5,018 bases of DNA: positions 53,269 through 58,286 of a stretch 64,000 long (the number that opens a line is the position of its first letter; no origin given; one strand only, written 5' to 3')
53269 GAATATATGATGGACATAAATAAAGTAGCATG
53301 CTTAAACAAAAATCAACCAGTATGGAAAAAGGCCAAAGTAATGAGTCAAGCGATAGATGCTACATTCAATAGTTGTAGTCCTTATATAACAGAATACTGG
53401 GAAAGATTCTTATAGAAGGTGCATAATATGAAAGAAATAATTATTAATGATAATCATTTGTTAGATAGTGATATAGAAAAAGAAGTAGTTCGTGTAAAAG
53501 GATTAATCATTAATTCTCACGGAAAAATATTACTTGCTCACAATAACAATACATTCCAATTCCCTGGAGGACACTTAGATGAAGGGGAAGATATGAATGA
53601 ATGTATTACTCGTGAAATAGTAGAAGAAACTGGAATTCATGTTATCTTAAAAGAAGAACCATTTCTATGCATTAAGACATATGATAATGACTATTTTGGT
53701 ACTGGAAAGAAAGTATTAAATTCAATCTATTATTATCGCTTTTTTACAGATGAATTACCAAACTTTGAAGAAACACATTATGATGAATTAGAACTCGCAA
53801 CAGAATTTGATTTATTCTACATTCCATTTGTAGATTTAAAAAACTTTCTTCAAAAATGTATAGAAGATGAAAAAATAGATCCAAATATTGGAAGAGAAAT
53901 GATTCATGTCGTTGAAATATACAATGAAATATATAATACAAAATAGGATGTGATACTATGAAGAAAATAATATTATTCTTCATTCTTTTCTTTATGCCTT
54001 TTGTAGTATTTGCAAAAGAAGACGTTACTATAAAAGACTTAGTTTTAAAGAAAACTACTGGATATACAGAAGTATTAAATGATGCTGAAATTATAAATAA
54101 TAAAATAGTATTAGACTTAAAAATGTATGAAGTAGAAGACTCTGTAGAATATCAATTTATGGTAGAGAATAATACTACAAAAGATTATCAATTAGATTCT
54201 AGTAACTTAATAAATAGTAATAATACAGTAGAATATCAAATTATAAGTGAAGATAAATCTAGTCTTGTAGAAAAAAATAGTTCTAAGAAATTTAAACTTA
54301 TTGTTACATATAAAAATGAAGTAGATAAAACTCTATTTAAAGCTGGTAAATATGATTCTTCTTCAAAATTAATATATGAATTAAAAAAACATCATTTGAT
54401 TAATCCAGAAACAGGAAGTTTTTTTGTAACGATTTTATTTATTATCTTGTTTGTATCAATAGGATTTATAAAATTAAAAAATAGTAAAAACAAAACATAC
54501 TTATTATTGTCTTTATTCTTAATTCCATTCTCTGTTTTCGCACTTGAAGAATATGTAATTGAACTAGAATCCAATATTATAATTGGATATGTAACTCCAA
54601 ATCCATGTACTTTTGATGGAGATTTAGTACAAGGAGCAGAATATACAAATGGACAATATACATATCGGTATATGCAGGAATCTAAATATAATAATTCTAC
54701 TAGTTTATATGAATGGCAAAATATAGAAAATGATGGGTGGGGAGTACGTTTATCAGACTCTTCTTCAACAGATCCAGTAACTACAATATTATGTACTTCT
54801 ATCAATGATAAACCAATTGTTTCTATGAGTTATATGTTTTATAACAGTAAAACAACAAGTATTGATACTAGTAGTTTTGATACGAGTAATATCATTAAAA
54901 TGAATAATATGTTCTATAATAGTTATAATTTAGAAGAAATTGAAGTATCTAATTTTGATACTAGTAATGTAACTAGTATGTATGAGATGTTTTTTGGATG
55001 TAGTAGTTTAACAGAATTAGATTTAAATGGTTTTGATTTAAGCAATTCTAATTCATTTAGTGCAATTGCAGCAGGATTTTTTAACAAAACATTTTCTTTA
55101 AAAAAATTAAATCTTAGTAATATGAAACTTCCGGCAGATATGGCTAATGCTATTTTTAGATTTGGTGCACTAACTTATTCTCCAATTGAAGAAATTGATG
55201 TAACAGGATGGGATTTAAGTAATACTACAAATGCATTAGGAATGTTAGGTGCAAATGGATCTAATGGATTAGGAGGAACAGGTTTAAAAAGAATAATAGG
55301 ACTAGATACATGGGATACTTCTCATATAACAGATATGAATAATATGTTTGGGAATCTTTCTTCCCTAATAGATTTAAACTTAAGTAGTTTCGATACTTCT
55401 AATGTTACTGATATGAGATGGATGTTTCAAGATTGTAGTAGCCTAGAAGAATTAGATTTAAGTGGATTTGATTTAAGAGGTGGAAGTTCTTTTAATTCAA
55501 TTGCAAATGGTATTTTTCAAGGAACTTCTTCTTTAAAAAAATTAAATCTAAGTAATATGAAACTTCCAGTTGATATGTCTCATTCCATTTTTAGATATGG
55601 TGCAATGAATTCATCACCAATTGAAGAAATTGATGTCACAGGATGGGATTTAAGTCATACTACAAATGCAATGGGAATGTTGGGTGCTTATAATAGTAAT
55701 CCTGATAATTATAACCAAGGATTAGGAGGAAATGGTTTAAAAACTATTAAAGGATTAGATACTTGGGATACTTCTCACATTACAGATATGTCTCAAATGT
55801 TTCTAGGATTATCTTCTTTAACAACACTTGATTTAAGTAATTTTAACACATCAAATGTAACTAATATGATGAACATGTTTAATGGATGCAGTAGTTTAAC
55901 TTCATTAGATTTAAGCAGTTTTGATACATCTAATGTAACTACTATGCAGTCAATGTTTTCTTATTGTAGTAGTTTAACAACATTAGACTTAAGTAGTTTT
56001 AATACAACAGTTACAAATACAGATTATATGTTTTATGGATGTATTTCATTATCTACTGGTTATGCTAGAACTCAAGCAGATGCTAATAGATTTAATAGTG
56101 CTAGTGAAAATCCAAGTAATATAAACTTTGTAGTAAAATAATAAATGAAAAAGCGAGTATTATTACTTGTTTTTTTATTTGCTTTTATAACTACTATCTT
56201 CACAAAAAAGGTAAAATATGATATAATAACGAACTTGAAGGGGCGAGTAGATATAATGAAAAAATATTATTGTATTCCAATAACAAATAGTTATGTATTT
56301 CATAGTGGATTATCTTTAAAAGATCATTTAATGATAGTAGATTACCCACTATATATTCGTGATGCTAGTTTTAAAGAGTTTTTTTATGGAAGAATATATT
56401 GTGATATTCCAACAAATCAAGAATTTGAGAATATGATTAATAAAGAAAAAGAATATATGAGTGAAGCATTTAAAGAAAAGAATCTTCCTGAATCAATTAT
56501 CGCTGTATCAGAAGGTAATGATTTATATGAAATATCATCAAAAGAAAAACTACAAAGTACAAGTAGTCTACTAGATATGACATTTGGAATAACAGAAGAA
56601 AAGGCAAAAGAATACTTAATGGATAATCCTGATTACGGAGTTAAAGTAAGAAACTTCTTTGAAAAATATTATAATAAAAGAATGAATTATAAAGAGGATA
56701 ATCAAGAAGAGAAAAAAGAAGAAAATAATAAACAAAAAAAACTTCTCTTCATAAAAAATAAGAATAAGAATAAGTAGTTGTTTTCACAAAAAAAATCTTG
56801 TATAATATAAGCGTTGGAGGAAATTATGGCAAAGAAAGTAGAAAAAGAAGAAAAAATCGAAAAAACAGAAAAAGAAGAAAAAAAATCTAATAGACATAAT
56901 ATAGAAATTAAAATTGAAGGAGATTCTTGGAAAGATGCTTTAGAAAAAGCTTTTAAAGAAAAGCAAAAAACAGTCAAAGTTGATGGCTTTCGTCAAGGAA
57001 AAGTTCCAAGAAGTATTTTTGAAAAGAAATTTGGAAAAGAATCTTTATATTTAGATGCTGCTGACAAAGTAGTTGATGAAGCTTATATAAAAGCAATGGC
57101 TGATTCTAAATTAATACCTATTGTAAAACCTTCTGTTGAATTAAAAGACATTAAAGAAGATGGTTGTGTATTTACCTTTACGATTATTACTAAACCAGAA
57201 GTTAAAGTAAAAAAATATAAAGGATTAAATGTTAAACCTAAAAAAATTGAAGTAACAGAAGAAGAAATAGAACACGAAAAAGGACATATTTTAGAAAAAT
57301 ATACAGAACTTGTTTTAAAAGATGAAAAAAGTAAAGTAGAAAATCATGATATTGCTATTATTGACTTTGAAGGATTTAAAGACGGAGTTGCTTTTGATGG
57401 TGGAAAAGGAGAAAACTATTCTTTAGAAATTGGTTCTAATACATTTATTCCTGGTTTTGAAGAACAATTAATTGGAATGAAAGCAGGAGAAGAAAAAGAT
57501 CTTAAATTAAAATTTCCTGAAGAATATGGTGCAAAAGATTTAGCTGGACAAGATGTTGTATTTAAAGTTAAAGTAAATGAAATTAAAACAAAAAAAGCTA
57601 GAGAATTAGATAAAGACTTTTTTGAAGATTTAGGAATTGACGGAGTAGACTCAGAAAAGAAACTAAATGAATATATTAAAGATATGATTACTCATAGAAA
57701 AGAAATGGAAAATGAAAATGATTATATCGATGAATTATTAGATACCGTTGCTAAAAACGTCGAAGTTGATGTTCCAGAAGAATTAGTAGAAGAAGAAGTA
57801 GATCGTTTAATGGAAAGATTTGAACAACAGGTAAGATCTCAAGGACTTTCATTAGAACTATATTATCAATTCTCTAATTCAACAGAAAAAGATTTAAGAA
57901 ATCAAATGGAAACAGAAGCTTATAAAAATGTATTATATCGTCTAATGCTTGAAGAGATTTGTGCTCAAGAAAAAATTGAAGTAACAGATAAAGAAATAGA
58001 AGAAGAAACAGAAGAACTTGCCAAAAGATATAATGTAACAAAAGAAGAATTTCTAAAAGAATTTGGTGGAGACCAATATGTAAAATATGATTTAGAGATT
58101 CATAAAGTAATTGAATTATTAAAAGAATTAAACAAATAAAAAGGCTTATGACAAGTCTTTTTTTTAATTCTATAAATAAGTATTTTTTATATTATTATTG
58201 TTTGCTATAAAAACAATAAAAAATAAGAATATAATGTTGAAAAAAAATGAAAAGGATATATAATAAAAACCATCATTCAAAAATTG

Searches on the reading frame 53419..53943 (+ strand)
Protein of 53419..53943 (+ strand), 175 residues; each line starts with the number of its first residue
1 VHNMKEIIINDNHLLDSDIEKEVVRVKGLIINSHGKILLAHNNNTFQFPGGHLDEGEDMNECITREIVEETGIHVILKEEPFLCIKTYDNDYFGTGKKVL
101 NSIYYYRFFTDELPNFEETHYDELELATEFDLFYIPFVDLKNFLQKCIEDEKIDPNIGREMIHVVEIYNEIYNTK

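Call 13: search_protein_families(library=pfam, proteins=[window:53419-53943:+], max_evalue=0.001)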
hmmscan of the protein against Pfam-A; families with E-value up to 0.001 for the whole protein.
window:53419-53943:+ (175 aa): 1 family
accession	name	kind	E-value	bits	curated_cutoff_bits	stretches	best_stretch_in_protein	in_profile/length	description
PF00293.34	NUDIX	-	2.8e-12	47.2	21.1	1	24-119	4-102/134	NUDIX domain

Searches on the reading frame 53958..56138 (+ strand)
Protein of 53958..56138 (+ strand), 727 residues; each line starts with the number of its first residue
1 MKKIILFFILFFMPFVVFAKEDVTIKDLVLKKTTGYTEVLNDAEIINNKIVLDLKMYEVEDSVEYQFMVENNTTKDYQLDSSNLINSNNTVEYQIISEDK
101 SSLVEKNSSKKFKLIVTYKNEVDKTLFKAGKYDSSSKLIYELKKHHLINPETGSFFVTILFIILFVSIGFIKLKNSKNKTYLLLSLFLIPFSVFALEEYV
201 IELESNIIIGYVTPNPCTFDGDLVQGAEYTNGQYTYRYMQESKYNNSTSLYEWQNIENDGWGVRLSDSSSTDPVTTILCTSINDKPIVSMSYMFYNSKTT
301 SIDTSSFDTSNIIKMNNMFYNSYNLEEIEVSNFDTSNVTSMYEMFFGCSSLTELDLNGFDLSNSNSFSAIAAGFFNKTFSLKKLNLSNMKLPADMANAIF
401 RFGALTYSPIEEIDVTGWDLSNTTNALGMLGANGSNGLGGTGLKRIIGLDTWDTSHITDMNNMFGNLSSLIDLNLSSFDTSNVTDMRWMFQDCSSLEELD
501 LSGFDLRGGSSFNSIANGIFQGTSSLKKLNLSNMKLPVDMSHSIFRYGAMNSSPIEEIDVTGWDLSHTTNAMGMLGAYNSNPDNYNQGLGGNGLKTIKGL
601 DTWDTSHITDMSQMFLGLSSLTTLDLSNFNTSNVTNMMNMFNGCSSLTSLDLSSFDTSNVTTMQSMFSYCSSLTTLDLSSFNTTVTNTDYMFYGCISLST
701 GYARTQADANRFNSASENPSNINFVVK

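Call 13: search_protein_families(library=pfam, proteins=[window:53958-56138:+], max_evalue=0.001)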
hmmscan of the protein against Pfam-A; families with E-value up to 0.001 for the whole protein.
window:53958-56138:+ (727 aa): 6 families
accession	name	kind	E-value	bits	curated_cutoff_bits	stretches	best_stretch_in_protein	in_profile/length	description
PF03382.20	DUF285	-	6.7e-53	178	25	3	598-699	15-114/120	Mycoplasma protein of unknown function, DUF285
PF13855.12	LRR_8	-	6.3e-13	48.7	27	0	613-654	19-58/61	Leucine rich repeat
PF12799.13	LRR_4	-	3.9e-07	30.5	27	0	620-656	2-38/44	Leucine Rich repeats (2 copies)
PF24758.1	LRR_At5g56370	-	4.5e-06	26.9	27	0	612-681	30-96/227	FBD-associated F-box protein At5g56370, LRR repeats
PF23952.1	LRR_EndoS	-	1.7e-05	25.5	27.9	0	575-679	14-114/116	Endo-beta-N-acetylglucosaminidase EndoS LRR domain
PF01827.32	FTH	-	0.00016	21.9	22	0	298-345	92-138/141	FTH domain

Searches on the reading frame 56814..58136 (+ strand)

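Call 89: search_protein_families(library=pfam, proteins=[window:56814-58136:+], max_evalue=0.0001)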
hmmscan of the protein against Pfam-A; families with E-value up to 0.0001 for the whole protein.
window:56814-58136:+ (441 aa): 3 families
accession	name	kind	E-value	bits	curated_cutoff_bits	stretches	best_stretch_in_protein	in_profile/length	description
PF05697.18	Trigger_N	-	2.7e-36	125.4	22.2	1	19-155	4-140/144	Bacterial trigger factor protein (TF)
PF05698.19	Trigger_C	-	8.8e-34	117.3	22.7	1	283-438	4-162/162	Bacterial trigger factor protein (TF) C-terminus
PF00254.34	FKBP_C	-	3.2e-18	66.3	21.1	1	172-254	2-93/94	FKBP-type peptidyl-prolyl cis-trans isomerase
